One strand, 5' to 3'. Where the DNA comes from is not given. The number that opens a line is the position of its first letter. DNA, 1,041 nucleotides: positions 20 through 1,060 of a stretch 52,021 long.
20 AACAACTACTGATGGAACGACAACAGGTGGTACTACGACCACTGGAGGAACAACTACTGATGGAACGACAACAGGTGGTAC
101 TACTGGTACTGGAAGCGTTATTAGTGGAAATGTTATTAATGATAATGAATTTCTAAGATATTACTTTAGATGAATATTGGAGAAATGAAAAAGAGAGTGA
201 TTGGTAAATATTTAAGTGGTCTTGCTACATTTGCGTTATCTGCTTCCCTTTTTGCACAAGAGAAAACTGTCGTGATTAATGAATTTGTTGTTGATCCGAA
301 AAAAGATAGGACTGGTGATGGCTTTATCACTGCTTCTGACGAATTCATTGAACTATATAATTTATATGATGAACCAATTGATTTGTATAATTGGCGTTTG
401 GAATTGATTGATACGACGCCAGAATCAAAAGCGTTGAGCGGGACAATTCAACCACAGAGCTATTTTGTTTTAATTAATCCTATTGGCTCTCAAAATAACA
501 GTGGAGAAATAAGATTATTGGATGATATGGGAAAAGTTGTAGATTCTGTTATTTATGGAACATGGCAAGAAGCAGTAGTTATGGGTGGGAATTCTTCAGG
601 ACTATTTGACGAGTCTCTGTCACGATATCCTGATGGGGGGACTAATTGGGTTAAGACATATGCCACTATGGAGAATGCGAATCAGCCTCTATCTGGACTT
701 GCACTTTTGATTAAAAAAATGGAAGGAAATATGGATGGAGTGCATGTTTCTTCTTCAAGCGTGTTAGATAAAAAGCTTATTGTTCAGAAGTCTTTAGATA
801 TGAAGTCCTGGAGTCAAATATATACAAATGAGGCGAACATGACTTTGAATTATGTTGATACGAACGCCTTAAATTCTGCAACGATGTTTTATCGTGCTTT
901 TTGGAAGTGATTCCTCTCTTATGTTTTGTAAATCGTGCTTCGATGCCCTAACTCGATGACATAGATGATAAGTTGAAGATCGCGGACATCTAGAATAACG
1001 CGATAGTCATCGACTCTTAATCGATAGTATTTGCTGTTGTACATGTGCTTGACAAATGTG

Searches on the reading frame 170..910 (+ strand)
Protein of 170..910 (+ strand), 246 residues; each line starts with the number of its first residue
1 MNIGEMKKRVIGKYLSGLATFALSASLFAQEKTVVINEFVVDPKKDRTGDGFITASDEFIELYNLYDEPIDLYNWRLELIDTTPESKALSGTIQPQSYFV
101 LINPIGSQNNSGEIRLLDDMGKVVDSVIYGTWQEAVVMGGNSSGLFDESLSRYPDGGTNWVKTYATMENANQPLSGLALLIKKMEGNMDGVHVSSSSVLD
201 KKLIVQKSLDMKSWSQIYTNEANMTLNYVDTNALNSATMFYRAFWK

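Call 84: search_protein_families(library=pfam, proteins=[window:170-910:+], max_evalue=0.0001)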
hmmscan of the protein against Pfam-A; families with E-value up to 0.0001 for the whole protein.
window:170-910:+ (246 aa): 1 family
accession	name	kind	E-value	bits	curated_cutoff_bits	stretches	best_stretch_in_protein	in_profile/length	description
PF00932.25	LTD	-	7e-14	52.6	34.3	1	30-130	4-108/109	Lamin Tail Domain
